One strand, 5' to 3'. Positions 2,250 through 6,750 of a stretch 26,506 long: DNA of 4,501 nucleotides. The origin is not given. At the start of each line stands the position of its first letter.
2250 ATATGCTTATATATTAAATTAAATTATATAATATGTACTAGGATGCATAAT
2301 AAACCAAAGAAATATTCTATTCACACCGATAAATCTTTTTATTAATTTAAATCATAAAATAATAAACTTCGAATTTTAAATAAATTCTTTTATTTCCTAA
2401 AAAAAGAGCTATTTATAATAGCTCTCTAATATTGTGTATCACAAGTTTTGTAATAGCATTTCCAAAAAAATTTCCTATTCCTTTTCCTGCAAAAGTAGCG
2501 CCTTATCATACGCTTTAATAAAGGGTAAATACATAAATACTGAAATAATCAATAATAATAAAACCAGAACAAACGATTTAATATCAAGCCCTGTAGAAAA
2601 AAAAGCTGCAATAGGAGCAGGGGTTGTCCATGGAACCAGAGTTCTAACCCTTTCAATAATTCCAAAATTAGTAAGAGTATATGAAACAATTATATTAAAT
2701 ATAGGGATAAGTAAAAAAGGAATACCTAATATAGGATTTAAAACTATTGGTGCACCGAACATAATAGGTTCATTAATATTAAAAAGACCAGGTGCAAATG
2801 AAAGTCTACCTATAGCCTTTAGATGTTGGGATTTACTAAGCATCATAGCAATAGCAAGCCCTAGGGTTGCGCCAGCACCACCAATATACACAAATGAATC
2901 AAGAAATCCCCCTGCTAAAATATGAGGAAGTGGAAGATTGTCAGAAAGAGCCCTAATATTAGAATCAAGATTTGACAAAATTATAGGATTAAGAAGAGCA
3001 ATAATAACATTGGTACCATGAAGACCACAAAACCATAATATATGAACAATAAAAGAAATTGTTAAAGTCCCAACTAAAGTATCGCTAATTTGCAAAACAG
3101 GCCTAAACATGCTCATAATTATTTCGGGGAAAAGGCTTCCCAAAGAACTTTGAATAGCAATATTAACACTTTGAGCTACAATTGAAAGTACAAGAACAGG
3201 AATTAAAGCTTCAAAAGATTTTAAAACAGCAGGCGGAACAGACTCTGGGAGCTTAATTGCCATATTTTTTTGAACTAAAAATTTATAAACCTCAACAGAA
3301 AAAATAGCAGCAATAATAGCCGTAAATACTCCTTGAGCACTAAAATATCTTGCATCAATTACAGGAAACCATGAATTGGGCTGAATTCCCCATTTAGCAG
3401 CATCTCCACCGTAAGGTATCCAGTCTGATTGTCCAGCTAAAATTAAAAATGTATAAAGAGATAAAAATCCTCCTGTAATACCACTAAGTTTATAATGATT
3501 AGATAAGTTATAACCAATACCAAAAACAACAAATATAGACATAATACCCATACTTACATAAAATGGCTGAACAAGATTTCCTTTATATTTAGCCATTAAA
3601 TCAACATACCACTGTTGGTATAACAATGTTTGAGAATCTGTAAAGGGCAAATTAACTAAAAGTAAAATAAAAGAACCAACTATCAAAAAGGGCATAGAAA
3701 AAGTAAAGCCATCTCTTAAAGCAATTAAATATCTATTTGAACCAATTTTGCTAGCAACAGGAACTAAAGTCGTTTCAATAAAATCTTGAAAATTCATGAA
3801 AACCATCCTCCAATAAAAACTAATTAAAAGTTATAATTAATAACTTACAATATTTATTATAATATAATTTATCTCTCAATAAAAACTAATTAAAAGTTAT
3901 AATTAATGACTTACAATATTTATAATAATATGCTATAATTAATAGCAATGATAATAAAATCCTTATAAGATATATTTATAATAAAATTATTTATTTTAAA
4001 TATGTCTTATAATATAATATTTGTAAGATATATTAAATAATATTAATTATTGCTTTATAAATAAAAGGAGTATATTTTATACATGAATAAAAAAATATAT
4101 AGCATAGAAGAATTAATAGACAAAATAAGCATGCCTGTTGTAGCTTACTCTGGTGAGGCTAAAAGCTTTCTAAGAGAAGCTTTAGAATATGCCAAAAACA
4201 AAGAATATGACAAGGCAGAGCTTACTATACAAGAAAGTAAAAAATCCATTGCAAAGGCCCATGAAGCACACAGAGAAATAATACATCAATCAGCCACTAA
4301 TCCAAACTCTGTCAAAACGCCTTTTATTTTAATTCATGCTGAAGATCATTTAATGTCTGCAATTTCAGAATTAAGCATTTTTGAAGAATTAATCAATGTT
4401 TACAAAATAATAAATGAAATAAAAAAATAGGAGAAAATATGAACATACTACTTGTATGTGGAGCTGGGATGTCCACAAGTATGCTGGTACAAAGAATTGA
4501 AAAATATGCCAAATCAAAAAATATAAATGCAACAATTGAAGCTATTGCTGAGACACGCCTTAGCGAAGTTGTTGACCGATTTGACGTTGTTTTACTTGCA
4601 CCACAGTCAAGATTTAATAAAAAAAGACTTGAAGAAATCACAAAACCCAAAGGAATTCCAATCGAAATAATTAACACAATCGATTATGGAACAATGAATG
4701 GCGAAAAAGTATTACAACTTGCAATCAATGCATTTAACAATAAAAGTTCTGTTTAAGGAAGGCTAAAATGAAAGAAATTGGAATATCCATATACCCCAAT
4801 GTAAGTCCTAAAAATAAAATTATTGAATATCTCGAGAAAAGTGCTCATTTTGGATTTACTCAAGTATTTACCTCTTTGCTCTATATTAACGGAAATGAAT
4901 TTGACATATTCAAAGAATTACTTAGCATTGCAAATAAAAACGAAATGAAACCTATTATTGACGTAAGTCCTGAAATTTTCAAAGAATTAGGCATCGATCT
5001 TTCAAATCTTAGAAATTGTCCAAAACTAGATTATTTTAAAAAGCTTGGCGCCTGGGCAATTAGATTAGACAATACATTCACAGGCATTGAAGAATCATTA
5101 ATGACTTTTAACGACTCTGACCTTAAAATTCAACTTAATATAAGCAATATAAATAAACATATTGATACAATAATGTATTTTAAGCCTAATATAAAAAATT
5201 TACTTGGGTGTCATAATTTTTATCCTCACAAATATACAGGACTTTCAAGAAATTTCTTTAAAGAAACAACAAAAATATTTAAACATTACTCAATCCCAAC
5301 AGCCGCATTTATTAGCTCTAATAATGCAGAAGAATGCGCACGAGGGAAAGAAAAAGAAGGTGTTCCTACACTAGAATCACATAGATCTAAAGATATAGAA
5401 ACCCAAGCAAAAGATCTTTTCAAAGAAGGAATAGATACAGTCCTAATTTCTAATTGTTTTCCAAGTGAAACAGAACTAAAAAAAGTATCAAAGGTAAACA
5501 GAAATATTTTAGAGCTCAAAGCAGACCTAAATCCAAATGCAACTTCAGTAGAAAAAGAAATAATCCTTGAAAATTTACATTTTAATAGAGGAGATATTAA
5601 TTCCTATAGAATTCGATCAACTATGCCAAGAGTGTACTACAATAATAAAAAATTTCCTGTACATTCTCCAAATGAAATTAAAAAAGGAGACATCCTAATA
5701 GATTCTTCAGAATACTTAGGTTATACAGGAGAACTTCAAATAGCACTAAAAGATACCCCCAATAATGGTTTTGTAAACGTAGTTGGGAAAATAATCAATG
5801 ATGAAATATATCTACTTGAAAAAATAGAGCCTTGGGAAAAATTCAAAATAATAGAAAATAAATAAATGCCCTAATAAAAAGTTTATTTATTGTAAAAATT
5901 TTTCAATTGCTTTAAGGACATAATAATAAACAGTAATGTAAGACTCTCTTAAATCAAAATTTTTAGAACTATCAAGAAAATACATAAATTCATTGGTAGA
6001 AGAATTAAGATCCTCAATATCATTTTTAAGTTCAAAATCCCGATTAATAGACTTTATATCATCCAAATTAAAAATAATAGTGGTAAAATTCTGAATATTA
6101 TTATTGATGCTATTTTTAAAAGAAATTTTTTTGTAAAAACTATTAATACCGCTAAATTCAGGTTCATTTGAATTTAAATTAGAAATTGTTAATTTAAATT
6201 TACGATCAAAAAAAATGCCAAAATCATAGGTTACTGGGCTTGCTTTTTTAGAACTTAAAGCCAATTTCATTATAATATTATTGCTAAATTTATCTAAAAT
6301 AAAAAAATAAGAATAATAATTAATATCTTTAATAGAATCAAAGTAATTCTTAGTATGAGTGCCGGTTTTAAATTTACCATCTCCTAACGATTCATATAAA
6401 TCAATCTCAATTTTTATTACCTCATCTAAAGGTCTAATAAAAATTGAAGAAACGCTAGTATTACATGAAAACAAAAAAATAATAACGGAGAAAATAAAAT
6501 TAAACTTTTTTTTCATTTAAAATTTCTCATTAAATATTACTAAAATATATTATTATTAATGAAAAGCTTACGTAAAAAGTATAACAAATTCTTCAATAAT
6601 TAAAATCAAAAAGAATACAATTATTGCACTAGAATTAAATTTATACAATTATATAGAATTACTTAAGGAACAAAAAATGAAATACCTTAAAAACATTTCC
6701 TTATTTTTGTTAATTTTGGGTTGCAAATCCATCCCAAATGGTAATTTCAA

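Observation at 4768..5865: The so-called outer-surface/integrin-binding protein in the chitobiose operon looks like a cytoplasmic DUF871 phospho-sugar hydrolase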

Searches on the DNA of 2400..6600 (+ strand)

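Call 6: search_dna_similar(query=window:2400-6600:+, collection=plasmids, mode=near, max_rows=15)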
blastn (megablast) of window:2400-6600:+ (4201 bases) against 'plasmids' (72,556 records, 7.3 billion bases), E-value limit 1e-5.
Records with a match: 78; places in all: 82; records where one place covers at least 80% of the query: 78.
Best place of each record, by identity: 95-99% 27; 90-95% 47; 80-90% 4.
By first word of the organism name: Borreliella 76; Borrelia 2.
By predicted mobility (MOB-suite, as given by PLSDB): non-mobilizable 78.
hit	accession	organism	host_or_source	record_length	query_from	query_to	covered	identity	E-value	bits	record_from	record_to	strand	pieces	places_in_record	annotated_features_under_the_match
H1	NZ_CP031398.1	Borreliella burgdorferi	Peromyscus leucopus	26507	1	4201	100%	98.3%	0e+0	7365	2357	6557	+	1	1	celB: PTS cellobiose transporter subunit IIC | alpha3-beta1 integrin-binding protein | hypothetical protein | PTS lactose/cellobiose transporter subunit IIA | PTS sugar transporter subunit IIB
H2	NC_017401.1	Borreliella burgdorferi N40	-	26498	1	4201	100%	98.3%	0e+0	7363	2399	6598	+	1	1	celB: PTS cellobiose transporter subunit IIC | alpha3-beta1 integrin-binding protein | hypothetical protein | PTS lactose/cellobiose transporter subunit IIA | PTS sugar transporter subunit IIB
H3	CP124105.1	Borreliella burgdorferi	Bacterial isolate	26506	1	4201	100%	98.2%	0e+0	7341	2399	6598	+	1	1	celB: PTS cellobiose transporter subunit IIC | alpha3-beta1 integrin-binding protein | hypothetical protein | PTS lactose/cellobiose transporter subunit IIA | PTS sugar transporter subunit IIB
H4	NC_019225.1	Borreliella burgdorferi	Ixodes pacificus (tick)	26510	1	4201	100%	98.0%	0e+0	7299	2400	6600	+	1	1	celB: PTS cellobiose transporter subunit IIC | alpha3-beta1 integrin-binding protein | hypothetical protein | PTS lactose/cellobiose transporter subunit IIA | PTS sugar transporter subunit IIB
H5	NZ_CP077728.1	Borreliella burgdorferi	Ixodes ricinus,cell culture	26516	1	4201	100%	98.0%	0e+0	7299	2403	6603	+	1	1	celB: PTS cellobiose transporter subunit IIC | alpha3-beta1 integrin-binding protein | hypothetical protein | PTS lactose/cellobiose transporter subunit IIA | PTS sugar transporter subunit IIB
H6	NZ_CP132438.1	Borreliella burgdorferi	Bacterial isolate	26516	1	4201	100%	98.0%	0e+0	7299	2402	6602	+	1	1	celB: PTS cellobiose transporter subunit IIC | alpha3-beta1 integrin-binding protein | hypothetical protein | PTS lactose/cellobiose transporter subunit IIA | PTS sugar transporter subunit IIB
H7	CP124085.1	Borreliella burgdorferi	Homo sapiens,Bacterial isolate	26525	1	4201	100%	98.0%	0e+0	7282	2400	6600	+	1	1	celB: PTS cellobiose transporter subunit IIC | alpha3-beta1 integrin-binding protein | hypothetical protein | PTS lactose/cellobiose transporter subunit IIA | PTS sugar transporter subunit IIB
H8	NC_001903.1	Borreliella burgdorferi B31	-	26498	1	4201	100%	97.9%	0e+0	7265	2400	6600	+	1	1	celB: PTS cellobiose transporter subunit IIC | alpha3-beta1 integrin-binding protein | hypothetical protein | PTS lactose/cellobiose transporter subunit IIA | PTS sugar transporter subunit IIB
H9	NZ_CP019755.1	Borreliella burgdorferi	Ixodes scapularis,tick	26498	1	4201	100%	97.9%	0e+0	7265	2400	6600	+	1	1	celB: PTS cellobiose transporter subunit IIC | alpha3-beta1 integrin-binding protein | hypothetical protein | PTS lactose/cellobiose transporter subunit IIA | PTS sugar transporter subunit IIB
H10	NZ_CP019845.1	Borreliella burgdorferi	Homo sapiens,human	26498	1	4201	100%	97.9%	0e+0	7265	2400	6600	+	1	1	celB: PTS cellobiose transporter subunit IIC | alpha3-beta1 integrin-binding protein | hypothetical protein | PTS lactose/cellobiose transporter subunit IIA | PTS sugar transporter subunit IIB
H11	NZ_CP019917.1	Borreliella burgdorferi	Homo sapiens,human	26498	1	4201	100%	97.9%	0e+0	7265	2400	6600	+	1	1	celB: PTS cellobiose transporter subunit IIC | alpha3-beta1 integrin-binding protein | hypothetical protein | PTS lactose/cellobiose transporter subunit IIA | PTS sugar transporter subunit IIB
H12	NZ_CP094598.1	Borreliella burgdorferi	wild tick,Whole organism,wild tick nymph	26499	1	4201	100%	97.9%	0e+0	7265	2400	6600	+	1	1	celB: PTS cellobiose transporter subunit IIC | alpha3-beta1 integrin-binding protein | hypothetical protein | PTS lactose/cellobiose transporter subunit IIA | PTS sugar transporter subunit IIB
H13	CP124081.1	Borreliella burgdorferi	Homo sapiens,Bacterial isolate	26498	1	4201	100%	97.9%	0e+0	7265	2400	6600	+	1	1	celB: PTS cellobiose transporter subunit IIC | alpha3-beta1 integrin-binding protein | hypothetical protein | PTS lactose/cellobiose transporter subunit IIA | PTS sugar transporter subunit IIB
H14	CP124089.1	Borreliella burgdorferi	Homo sapiens,Bacterial isolate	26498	1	4201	100%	97.9%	0e+0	7265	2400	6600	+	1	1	celB: PTS cellobiose transporter subunit IIC | alpha3-beta1 integrin-binding protein | hypothetical protein | PTS lactose/cellobiose transporter subunit IIA | PTS sugar transporter subunit IIB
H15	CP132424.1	Borreliella burgdorferi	Bacterial isolate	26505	1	4201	100%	97.9%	0e+0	7265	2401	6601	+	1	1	celB: PTS cellobiose transporter subunit IIC | alpha3-beta1 integrin-binding protein | hypothetical protein | PTS lactose/cellobiose transporter subunit IIA | PTS sugar transporter subunit IIB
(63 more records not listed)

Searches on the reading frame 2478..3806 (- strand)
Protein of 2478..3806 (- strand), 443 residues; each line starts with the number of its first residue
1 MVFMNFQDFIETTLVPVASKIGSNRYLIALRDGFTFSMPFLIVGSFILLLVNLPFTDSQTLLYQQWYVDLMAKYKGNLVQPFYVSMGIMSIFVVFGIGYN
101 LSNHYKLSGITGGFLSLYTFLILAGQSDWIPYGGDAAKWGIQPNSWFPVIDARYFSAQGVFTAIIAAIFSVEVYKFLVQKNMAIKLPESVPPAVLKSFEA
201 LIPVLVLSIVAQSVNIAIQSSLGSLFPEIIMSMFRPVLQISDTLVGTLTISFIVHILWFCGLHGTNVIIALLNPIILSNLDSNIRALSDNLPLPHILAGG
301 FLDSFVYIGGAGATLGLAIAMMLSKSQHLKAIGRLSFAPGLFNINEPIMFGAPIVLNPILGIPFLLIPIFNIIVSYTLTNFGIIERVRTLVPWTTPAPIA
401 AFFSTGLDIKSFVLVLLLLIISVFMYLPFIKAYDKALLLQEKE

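Call 3: search_protein_families(library=pfam, proteins=[window:2478-3806:-], max_evalue=0.01)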
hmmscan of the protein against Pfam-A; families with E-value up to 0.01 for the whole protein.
window:2478-3806:- (443 aa): 1 family
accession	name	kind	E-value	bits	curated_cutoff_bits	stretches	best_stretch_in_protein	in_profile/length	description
PF02378.23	PTS_EIIC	-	5.7e-73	246.2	30.7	1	31-368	1-319/319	Phosphotransferase system, EIIC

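Call 4: search_protein_families(library=ncbifam, proteins=[window:2478-3806:-], max_evalue=0.01)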
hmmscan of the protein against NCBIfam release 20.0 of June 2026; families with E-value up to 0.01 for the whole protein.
window:2478-3806:- (443 aa): 5 families
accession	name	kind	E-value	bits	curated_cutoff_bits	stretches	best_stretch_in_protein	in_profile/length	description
TIGR00359.1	cello_pts_IIC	equivalog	3.4e-185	616.1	434.45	1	14-443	1-424/424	PTS cellobiose transporter subunit IIC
TIGR00410.1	lacE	subfamily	3.4e-185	616.1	236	1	14-443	1-424/424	PTS system, lactose/cellobiose family IIC component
NF007157.0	PRK09592.1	equivalog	1.1e-84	284.8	503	1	8-442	9-445/451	PTS cellobiose transporter subunit IIC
TIGR00394.1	lac_pts_IIC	equivalog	1.1e-78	265.2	614.4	1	15-442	2-411/412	lactose-specific PTS transporter subunit EIIC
NF007634.0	PRK10297.1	equivalog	1.9e-54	185.1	760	1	9-437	7-434/452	PTS N,N'-diacetylchitobiose transporter subunit IIC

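Call 67: search_solved_structures(query=window:2478-3806:-, max_evalue=0.00001)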
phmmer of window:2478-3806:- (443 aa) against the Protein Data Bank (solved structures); distinct sequences matched with E-value up to 0.00001: 1.
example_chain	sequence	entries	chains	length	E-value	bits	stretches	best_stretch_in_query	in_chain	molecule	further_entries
3qnq_A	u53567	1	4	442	8.4e-87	295.4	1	9-442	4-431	PTS system, cellobiose-specific IIC component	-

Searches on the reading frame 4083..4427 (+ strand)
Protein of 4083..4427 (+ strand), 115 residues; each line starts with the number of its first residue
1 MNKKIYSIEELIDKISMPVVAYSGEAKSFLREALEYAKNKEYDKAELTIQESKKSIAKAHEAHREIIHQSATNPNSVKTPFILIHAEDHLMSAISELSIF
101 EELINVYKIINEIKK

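Call 3: search_protein_families(library=pfam, proteins=[window:4083-4427:+], max_evalue=0.01)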
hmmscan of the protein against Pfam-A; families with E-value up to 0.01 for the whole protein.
window:4083-4427:+ (115 aa): 2 families
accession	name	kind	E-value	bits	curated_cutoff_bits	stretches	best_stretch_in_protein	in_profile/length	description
PF02255.21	PTS_IIA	-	2.2e-27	95.4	27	1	15-108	2-94/94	PTS system, Lactose/Cellobiose specific IIA subunit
PF01044.25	Vinculin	-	0.0058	15.4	38.1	1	10-115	33-136/852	Vinculin family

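Call 4: search_protein_families(library=ncbifam, proteins=[window:4083-4427:+], max_evalue=0.01)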
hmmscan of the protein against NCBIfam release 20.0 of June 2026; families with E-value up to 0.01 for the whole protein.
window:4083-4427:+ (115 aa): 3 families
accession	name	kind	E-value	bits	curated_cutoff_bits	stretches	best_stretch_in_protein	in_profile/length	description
TIGR00823.1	EIIA-LAC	subfamily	1.9e-21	76.2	136.95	1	12-108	3-98/99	lactose-specific PTS transporter subunit IIA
NF007156.0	PRK09591.1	equivalog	1.4e-15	57.3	144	1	12-111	6-104/105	PTS cellobiose transporter subunit IIA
NF007768.0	PRK10454.1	equivalog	1.5e-13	50.8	148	1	9-110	14-114/116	PTS N,N'-diacetylchitobiose transporter subunit IIA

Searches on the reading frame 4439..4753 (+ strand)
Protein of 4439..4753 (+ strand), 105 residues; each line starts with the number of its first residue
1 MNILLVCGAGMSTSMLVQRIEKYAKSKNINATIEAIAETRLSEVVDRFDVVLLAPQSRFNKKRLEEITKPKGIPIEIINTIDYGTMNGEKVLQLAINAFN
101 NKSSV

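Call 3: search_protein_families(library=pfam, proteins=[window:4439-4753:+], max_evalue=0.01)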
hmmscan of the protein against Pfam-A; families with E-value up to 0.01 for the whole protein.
window:4439-4753:+ (105 aa): 2 families
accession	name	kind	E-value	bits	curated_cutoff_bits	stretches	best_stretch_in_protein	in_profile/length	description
PF02302.22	PTS_IIB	-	1.2e-21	77.6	23.6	1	2-93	1-89/90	PTS system, Lactose/Cellobiose specific IIB subunit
PF04204.22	HTS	-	0.0036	16.8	27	1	4-74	138-208/298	Homoserine O-succinyltransferase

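Call 4: search_protein_families(library=ncbifam, proteins=[window:4439-4753:+], max_evalue=0.01)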
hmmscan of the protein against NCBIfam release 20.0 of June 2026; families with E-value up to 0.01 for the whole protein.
window:4439-4753:+ (105 aa): 5 families
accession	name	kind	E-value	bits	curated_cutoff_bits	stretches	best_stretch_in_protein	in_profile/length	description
TIGR00853.1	pts-lac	subfamily_domain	7.8e-37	126.4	110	1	2-93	46-139/140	lactose/cellobiose PTS transporter subunit IIB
NF007796.0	PRK10499.1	equivalog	8e-16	58.3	157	1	2-100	5-101/106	PTS sugar transporter subunit IIB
NF007155.0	PRK09590.1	equivalog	3.3e-12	46.9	101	1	3-81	4-84/104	PTS cellobiose transporter subunit IIB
NF007094.0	PRK09548.1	equivalog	0.0031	16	687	1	2-52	504-555/598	PTS ascorbate-specific subunit IIBC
NF047918.2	MetA_acetyl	exception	0.0042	16.5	460.5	1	4-75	139-211/302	homoserine O-acetyltransferase MetA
